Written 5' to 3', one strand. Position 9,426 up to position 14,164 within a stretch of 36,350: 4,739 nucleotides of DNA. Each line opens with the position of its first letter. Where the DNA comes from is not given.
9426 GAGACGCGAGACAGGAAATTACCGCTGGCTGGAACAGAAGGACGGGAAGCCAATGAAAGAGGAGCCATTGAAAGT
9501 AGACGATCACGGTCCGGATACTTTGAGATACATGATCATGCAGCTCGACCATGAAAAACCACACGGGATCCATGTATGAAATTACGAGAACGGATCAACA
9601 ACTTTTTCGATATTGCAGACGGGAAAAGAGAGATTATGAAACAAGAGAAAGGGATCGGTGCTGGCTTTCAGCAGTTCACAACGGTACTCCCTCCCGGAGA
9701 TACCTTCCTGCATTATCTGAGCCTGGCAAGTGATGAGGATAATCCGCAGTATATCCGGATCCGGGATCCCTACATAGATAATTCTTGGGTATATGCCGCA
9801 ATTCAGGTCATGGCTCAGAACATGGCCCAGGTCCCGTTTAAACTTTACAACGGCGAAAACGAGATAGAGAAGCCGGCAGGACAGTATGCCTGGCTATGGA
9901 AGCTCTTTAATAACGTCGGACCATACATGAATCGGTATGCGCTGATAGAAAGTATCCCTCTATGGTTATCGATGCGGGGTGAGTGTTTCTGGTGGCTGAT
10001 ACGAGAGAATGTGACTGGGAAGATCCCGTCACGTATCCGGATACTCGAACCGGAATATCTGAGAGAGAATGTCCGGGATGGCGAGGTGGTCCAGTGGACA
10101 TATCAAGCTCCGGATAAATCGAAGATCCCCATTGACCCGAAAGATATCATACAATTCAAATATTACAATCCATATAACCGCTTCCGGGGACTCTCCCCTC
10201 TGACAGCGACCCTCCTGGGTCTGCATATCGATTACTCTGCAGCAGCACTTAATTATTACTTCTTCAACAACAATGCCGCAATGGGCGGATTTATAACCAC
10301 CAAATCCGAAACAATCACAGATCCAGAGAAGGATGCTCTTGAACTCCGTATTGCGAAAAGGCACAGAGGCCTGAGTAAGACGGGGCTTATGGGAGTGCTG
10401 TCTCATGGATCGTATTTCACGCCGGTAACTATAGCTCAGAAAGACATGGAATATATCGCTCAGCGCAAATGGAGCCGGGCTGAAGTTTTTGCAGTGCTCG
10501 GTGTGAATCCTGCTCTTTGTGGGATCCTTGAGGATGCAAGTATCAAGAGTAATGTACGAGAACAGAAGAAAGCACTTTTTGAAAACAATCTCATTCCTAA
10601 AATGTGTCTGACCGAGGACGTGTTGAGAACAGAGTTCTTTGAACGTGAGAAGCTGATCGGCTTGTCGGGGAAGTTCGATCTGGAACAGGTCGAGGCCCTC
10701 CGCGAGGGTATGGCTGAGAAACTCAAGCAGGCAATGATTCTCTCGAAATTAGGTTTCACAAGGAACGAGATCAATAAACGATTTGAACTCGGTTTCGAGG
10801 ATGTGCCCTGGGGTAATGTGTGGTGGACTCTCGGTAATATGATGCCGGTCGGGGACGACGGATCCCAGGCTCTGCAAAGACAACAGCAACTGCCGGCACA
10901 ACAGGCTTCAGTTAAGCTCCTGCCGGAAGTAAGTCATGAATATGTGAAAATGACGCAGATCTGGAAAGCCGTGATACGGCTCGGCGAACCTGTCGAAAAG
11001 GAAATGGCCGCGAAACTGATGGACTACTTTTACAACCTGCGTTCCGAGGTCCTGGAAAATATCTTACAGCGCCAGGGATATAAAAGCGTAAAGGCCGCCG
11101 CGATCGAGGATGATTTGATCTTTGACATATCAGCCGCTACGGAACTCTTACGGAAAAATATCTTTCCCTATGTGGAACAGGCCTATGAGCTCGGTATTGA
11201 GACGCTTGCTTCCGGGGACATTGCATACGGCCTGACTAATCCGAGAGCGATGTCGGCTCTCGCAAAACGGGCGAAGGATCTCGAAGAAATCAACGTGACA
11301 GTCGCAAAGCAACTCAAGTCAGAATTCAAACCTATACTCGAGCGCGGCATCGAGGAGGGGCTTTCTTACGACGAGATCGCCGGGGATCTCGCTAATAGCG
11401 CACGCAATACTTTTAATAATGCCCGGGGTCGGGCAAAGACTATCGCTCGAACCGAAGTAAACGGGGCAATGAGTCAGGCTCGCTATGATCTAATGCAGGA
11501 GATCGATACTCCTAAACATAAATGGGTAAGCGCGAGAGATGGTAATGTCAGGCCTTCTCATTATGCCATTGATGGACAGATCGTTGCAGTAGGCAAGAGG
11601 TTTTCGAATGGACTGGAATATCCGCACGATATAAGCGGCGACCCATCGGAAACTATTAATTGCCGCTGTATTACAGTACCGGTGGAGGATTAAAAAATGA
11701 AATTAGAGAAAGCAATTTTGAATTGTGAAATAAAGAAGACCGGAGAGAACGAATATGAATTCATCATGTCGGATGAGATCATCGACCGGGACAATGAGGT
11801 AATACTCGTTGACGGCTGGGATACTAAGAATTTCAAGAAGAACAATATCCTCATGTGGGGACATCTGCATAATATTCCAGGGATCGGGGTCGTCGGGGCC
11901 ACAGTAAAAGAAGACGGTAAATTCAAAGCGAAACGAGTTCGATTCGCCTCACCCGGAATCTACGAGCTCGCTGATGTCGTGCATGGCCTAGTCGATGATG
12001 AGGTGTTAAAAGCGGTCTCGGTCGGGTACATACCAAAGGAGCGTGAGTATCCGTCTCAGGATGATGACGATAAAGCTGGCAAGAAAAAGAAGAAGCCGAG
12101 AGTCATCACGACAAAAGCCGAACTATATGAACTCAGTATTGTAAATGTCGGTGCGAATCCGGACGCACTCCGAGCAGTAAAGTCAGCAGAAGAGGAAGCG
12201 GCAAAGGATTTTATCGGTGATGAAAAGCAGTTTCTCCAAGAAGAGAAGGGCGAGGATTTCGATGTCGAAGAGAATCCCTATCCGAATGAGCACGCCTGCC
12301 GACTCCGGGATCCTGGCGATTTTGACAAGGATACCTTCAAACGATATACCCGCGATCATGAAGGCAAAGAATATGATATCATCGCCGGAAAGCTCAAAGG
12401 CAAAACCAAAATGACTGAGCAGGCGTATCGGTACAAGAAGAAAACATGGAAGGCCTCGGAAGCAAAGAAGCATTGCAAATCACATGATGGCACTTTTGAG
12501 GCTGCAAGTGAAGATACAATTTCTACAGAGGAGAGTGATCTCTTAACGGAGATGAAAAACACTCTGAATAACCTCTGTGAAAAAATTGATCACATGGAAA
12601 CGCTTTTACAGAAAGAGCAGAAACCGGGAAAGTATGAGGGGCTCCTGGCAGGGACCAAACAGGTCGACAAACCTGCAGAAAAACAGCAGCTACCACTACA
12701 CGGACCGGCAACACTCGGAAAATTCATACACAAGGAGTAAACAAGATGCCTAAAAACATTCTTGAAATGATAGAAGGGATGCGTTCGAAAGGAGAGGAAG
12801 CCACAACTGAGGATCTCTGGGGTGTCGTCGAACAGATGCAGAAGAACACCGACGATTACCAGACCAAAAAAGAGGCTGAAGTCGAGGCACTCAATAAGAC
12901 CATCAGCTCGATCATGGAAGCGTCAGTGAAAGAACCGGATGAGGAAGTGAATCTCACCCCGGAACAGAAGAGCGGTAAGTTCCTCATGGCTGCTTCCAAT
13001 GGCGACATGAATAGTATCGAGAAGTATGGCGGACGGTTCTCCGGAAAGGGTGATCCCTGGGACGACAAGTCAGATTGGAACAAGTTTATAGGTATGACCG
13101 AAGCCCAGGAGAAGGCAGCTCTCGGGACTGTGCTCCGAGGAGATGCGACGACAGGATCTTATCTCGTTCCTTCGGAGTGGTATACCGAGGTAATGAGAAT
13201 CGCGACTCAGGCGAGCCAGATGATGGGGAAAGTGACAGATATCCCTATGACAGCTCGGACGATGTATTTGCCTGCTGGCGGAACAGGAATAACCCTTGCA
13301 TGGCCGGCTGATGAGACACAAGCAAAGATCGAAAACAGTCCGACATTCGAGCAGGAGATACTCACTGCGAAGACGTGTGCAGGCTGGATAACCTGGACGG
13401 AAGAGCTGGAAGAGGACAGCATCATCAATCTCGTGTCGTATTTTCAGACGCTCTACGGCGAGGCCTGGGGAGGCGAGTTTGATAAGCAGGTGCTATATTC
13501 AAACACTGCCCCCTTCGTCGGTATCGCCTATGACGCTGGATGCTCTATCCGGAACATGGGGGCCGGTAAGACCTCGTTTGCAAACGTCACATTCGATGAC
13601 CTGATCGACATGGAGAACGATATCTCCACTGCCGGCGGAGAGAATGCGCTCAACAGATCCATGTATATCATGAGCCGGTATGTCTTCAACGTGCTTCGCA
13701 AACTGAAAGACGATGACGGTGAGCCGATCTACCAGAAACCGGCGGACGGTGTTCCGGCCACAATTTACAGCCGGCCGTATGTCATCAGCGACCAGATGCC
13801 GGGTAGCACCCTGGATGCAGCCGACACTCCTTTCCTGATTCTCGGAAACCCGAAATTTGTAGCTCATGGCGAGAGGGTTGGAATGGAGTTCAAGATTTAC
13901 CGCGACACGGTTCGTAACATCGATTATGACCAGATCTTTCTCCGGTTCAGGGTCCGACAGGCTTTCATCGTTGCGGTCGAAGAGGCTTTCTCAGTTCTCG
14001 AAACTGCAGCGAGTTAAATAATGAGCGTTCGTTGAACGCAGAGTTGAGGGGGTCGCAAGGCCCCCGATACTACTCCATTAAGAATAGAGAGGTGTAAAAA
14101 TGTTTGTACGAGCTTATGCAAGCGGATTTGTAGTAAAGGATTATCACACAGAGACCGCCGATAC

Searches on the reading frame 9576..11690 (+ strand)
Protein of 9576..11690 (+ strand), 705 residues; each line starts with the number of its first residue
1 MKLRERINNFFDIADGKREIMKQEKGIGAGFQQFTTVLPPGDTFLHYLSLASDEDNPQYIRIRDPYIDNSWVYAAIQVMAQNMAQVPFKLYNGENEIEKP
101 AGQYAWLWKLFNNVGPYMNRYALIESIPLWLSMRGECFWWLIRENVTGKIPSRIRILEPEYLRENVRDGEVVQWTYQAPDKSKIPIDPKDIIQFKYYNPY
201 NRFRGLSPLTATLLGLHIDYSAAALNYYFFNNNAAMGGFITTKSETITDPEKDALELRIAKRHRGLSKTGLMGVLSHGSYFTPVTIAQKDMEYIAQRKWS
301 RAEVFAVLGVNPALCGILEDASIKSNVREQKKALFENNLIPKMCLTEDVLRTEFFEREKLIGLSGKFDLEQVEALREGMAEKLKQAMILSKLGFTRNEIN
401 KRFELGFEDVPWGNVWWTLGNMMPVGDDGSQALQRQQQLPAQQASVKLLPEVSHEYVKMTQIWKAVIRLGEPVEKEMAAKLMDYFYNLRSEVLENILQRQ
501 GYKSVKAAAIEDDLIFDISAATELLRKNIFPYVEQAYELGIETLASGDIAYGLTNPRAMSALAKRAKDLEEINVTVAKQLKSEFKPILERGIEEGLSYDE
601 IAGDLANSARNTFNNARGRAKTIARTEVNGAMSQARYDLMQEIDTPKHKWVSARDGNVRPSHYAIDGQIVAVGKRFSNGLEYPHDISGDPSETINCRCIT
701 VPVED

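Call 21: search_protein_families(library=pfam, proteins=[window:9576-11690:+], max_evalue=0.001)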
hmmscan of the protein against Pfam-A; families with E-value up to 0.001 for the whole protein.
window:9576-11690:+ (705 aa): 2 families
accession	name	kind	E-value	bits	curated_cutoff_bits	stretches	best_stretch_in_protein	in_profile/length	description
PF04860.17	Phage_portal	-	2.5e-46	158.8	39.1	1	71-399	2-316/321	Phage portal protein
PF04233.19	Phage_Mu_F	-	2.4e-16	60.9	29.6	1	587-700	6-111/112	Phage Mu protein F like protein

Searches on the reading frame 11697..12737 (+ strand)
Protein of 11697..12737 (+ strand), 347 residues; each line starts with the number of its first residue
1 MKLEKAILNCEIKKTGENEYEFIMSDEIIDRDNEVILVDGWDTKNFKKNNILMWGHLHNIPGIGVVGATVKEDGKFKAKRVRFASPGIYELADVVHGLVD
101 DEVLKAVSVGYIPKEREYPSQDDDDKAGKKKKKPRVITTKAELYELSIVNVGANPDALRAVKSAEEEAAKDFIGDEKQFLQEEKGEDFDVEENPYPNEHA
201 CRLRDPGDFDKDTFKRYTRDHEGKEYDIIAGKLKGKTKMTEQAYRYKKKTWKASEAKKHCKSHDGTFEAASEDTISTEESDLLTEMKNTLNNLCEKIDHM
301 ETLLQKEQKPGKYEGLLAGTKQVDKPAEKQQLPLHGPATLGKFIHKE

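Call 21: search_protein_families(library=pfam, proteins=[window:11697-12737:+], max_evalue=0.001)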
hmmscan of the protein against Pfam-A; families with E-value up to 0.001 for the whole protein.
window:11697-12737:+ (347 aa): 1 family
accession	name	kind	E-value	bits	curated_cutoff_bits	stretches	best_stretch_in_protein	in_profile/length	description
PF04586.22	Peptidase_S78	-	0.00012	22.7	21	1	92-164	93-157/165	Caudovirus prohead serine protease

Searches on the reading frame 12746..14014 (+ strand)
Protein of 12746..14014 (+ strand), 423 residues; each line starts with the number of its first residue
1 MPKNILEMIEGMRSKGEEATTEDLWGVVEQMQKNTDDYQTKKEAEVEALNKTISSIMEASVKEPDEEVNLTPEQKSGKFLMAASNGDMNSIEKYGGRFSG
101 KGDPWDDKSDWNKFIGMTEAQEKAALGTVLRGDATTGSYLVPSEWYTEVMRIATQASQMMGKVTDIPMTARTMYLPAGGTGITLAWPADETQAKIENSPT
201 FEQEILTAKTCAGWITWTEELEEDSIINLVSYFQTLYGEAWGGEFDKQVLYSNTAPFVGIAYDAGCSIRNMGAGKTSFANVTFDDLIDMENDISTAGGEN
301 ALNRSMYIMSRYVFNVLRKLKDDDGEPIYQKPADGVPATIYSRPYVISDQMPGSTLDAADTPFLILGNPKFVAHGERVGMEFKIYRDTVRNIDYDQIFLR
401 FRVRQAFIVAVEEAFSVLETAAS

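Call 4: search_protein_families(library=pfam, proteins=[window:12746-14014:+], max_evalue=1)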
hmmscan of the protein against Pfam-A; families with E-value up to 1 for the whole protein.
window:12746-14014:+ (423 aa): 2 families
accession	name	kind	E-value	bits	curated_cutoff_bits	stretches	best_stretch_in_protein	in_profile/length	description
PF05065.19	Phage_capsid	-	1.1e-38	133.7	24.2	1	137-419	1-279/280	Phage capsid family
PF00921.22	Lipoprotein_2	-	0.03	14.3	22.6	1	5-73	75-147/298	Borrelia lipoprotein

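Call 5: search_protein_families(library=phrogs, proteins=[window:12746-14014:+], max_evalue=0.01)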
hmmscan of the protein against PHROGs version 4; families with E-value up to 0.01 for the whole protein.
window:12746-14014:+ (423 aa): 4 families
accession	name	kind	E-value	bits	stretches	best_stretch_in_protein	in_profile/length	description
phrog_10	-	head and packaging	9.1e-42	144.9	1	6-422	266-637/752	major head protein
phrog_617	-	head and packaging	4.3e-15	56.6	1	120-369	330-576/626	major head protein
phrog_2263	-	head and packaging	6.7e-11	42.8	1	30-332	187-459/551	major head protein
phrog_15928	-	head and packaging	2e-09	38.7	1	277-369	45-131/185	major head protein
